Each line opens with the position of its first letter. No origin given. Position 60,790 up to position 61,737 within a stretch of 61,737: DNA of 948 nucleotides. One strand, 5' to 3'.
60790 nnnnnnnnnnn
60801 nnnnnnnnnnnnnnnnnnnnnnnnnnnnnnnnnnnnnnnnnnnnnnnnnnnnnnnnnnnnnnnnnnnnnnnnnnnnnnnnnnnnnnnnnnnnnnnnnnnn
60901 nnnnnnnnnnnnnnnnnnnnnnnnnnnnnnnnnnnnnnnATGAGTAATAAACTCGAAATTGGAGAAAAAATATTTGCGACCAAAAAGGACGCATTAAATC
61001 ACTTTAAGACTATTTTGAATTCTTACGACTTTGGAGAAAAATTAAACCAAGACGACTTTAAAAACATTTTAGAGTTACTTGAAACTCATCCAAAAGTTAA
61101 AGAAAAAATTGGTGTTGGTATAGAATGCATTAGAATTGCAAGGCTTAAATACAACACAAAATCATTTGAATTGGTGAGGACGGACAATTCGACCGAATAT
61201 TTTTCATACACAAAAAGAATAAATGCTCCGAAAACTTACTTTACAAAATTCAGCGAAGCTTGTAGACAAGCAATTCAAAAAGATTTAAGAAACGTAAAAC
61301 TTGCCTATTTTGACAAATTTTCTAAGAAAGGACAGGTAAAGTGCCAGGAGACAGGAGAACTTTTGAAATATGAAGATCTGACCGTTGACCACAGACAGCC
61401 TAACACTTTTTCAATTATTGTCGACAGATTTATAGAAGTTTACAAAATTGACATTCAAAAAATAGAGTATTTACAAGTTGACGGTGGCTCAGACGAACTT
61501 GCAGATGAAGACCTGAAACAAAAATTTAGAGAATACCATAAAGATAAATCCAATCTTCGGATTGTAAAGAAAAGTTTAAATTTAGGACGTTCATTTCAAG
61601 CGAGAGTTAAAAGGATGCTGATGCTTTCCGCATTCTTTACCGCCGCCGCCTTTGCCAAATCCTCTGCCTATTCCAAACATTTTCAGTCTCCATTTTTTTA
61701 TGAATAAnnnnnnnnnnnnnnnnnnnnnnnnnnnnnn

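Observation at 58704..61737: AT-rich 2.9-kb Fic / HNH / DUF3223-HNH island bracketed by a perfect direct repeat of at least 123 bp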

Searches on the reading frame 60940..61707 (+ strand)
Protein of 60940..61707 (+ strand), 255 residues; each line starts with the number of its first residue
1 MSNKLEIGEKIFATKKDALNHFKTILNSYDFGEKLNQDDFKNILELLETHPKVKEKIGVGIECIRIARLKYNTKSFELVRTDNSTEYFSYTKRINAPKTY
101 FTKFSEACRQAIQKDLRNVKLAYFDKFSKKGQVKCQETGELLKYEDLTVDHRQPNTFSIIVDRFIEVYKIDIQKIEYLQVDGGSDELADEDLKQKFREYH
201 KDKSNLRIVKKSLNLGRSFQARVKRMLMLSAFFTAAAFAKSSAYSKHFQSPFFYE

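Call 7: search_protein_families(library=pfam, proteins=[window:60940-61707:+], max_evalue=0.01)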
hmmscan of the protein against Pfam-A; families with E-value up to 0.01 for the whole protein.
window:60940-61707:+ (255 aa): 1 family
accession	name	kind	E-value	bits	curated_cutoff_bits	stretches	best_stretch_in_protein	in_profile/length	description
PF11523.13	DUF3223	-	6.5e-17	62.3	21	1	23-92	1-73/75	Protein of unknown function (DUF3223)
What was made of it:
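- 60940..61613 (+): DUF3223 / 'DCL family' (HamC-like) gene, codons 1-225. It is truncated 8-13 codons before the conserved end. The fused ORF runs on to 61707 through the repeat. Pfam DUF3223 (call 7).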

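Call 15: find_encoding_contigs(protein=window:60940-61707:+, flank=10000, max_places=10)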
Protein window:60940-61707:+ (255 aa): no gene with exactly this product is on record in the collection.

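Call 21: search_protein_families(library=padloc, proteins=[window:60940-61707:+], max_evalue=0.01)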
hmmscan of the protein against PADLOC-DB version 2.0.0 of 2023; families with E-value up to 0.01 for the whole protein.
window:60940-61707:+ (255 aa): 5 families
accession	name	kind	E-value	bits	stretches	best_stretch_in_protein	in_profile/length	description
PDLC00202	HamC2|HamC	-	3.9e-41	139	1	10-226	11-241/245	DUF3223 domain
PDLC00203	HamC2|HamC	-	3.8e-24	83.1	1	4-95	6-97/99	DUF3223 domain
PDLC00205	HamC2|HamC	-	3e-22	77.3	1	3-218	3-215/218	DUF3223 domain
PDLC00206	HamC2|HamC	-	9.3e-16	56.2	1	12-215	13-224/239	DUF3223 domain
PDLC00204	HamC2|HamC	-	1.6e-10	39.2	1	10-119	11-126/182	DUF3223 domain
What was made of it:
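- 60940..61613 (+): PADLOC HamC2, E 4e-41 (call 21).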

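Call 22: search_protein_families(library=ncbifam, proteins=[window:60940-61707:+], max_evalue=0.01)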
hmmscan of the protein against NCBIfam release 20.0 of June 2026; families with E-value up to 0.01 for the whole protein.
window:60940-61707:+ (255 aa): 0 families

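Call 27: find_homologous_proteins(query=window:60940-61707:+, max_evalue=0.00001)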
Query window:60940-61707:+ (255 aa): 812 proteins with E <= 0.00001 among 1158 candidates; the best 120 are listed.
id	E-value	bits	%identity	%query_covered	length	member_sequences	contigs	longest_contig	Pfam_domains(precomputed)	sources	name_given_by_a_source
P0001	2.3e-162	556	100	100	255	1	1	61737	PF11523.14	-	-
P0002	4.8e-122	424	87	88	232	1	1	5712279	PF11523.14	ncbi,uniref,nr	ncbi:hypothetical protein AQPE_4866 [Aquipluma nitroreducens]|uniref:Uncharacterized protein n=1 Tax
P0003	3.7e-118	411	84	88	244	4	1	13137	PF11523.14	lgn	-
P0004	9.9e-116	403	85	87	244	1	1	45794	PF11523.14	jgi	jgi:hypothetical protein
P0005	2.0e-115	402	84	87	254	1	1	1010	PF11523.14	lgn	-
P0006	2.5e-115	402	79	88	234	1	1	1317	PF11523.14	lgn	-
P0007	3.9e-114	398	82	87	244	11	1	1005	PF11523.14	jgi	-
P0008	1.1e-113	397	79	87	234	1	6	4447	PF11523.14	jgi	jgi:hypothetical protein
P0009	2.2e-113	396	78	88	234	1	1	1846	PF11523.14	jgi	-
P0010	4.0e-113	395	78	88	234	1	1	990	PF11523.14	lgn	-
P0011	4.6e-113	395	79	87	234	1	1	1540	PF11523.14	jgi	jgi:hypothetical protein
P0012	1.4e-112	393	77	88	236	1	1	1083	PF11523.14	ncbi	-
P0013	1.1e-111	390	77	88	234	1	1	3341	PF11523.14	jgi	-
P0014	1.3e-111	390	77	88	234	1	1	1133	PF11523.14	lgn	-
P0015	1.8e-111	390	78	88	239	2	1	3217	PF11523.14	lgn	-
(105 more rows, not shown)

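Call 29: find_encoding_contigs(protein=P0002, flank=8000, max_places=3)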
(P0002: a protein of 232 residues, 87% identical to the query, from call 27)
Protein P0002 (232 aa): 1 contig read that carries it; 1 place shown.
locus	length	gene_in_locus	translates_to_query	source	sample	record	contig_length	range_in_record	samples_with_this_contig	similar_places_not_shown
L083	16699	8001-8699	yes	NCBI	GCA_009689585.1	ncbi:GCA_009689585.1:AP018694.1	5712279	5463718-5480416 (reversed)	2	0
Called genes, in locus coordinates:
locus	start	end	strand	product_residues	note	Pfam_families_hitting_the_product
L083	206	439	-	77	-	-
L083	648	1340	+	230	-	PF13505:OMP_b-brl, PF13568:OMP_b-brl_2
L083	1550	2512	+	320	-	-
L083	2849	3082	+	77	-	PF05973:Gp49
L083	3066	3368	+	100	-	PF13560:HTH_31, PF12844:HTH_19, PF01381:HTH_3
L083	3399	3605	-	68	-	-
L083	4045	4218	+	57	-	-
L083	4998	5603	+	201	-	-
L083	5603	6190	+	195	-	PF20385:DUF6680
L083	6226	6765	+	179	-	-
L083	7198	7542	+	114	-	PF05973:Gp49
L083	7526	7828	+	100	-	PF13560:HTH_31, PF12844:HTH_19, PF01381:HTH_3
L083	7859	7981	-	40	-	-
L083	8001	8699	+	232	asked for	PF11523:DUF3223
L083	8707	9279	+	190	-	PF01844:HNH, PF14279:HNH_5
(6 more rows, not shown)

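Call 30: find_encoding_contigs(protein=P0004, flank=8000, max_places=3)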
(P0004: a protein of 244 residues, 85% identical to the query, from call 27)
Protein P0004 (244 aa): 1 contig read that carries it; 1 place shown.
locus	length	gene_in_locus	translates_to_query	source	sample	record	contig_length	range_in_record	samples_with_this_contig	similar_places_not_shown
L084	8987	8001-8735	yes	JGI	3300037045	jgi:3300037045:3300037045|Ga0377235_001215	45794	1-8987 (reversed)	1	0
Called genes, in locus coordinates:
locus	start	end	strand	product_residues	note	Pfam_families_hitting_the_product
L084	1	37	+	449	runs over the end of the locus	PF01420:Methylase_S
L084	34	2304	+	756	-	PF13166:AAA_13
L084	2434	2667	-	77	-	-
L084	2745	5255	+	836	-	PF00580:UvrD-helicase (faint), PF00270:DEAD (faint), PF13086:AAA_11, PF13245:AAA_19, PF13604:AAA_30 (weak), PF13086:AAA_11, PF13087:AAA_12, PF13538:UvrD_C_2 (weak), +1 more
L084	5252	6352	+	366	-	-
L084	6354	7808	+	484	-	PF13091:PLDc_2, PF17941:PP_kinase_C_1 (faint), PF13091:PLDc_2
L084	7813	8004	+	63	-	-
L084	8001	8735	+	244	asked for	PF11523:DUF3223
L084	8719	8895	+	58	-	-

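Call 31: find_encoding_contigs(protein=P0003, flank=8000, max_places=3)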
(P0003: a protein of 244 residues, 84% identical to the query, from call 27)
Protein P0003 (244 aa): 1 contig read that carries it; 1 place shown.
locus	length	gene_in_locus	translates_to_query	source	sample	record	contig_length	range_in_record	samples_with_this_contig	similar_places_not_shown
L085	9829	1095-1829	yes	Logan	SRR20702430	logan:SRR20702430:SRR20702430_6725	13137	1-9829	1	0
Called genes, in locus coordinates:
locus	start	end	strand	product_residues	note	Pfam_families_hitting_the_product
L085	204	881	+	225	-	-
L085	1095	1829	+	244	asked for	PF11523:DUF3223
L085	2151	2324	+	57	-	-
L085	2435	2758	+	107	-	-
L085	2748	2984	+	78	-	-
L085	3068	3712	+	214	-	PF13709:DUF4159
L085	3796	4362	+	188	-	-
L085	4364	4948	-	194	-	-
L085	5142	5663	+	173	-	-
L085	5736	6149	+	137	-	PF03652:RuvX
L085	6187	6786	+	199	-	PF01327:Pep_deformylase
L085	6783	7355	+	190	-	-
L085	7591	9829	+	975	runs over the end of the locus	PF15902:Sortilin-Vps10 (faint), PF18962:Por_Secre_tail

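Call 46: find_related_loci(query=A1, collection=metagenome_contigs, flank=6000)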
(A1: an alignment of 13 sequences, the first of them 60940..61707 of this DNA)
Query A1 (255 aa) in metagenome_contigs; peptide patterns used: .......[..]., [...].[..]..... (x = any residue, [..] = any of these).
519 stretches matched a pattern; 42 encode a relative of the query (tblastn E <= 1e-3); 42 distinct loci.
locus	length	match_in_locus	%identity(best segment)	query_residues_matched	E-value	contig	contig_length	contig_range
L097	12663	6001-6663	83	5-225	3e-124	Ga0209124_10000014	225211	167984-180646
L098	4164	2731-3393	82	5-225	3e-124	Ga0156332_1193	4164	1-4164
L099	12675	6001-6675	76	1-225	2e-116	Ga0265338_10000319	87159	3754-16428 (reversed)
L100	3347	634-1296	76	5-225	2e-119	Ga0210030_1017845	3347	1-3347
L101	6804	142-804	76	5-225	1e-114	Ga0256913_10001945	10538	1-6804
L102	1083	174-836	78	5-225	1e-125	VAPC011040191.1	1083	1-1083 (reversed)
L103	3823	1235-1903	75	3-225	1e-116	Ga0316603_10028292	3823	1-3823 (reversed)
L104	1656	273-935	76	5-225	1e-122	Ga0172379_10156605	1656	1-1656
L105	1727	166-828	76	5-225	2e-121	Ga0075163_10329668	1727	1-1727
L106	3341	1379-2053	77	1-225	4e-116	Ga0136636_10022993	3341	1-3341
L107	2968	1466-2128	76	5-225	2e-116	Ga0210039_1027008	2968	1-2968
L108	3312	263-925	76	5-225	9e-116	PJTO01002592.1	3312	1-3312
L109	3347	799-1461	75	5-225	4e-115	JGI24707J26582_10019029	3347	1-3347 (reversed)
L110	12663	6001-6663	75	5-225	2e-112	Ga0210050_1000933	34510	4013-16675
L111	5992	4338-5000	73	5-225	3e-112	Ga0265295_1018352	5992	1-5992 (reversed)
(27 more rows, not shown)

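Call 54: search_solved_structures(query=A1, max_evalue=1)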
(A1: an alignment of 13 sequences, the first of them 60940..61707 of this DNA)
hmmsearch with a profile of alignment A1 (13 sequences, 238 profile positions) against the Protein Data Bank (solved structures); distinct sequences matched with E-value up to 1: 9.
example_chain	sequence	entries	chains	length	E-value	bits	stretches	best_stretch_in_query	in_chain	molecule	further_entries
2k0m_A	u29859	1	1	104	5.6e-16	62.1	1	3-94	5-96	Uncharacterized protein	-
8xmb_A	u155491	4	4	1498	5.2e-11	45.8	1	21-94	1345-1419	DNA-directed RNA polymerase IV subunit 1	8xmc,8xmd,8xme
7eu0_A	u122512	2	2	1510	5.3e-11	45.8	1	21-94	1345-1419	DNA-directed RNA polymerase IV subunit 1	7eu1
8hil_A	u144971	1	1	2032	0.00034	23.5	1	28-97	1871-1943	DNA-directed RNA polymerase V largest subunit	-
8him_A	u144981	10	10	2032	0.00034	23.5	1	28-97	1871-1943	DNA-directed RNA polymerase V largest subunit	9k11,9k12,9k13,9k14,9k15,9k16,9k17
8hyj_A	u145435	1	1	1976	0.00063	22.6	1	28-96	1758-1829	DNA-directed RNA polymerase V subunit 1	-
3bww_A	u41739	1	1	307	0.24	14.2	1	160-207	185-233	Protein of unknown function DUF692/COG3220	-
2m8e_A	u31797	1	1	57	0.76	12.6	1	183-229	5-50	SLEEPING BEAUTY TRANSPOSASE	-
4v3p_SI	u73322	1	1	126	0.84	12.4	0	57-131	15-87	40S ribosomal protein S16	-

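Call 59: search_protein_families(library=pfam, proteins=[L090:81-1133:-, L093:1-153:-], max_evalue=0.1)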
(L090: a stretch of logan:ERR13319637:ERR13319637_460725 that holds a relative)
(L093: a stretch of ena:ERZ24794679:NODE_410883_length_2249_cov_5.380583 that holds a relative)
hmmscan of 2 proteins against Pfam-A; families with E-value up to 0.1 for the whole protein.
L090:81-1133:- (350 aa): 1 family
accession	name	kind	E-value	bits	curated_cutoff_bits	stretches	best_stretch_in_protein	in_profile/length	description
PF10987.13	DUF2806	-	1.9e-52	178.7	24.5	1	86-297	1-220/221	Protein of unknown function (DUF2806)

L093:1-153:- (51 aa): 3 families
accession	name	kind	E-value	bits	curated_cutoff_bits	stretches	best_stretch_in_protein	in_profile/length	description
PF05066.19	HARE-HTH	-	7.5e-09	36.3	25.9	1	6-49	3-46/71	HB1, ASXL, restriction endonuclease HTH domain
PF25318.1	WH_GDS1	-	0.03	14.8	27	1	9-50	13-55/95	GDS1 winged helix domain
PF09384.15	UTP15_C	-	0.084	13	33.1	1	4-45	29-73/147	UTP15 C terminal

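Call 74: find_related_loci(query=A1, collection=viral_contigs, flank=5000)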
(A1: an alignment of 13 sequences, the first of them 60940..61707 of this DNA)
Query A1 (255 aa) in viral_contigs; peptide patterns used: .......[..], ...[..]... (x = any residue, [..] = any of these).
97 stretches matched a pattern, but none encodes a relative of the query by tblastn (E <= 1e-3).
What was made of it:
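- Tried and rejected: No DCL relative is found in viral contigs (call 74).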
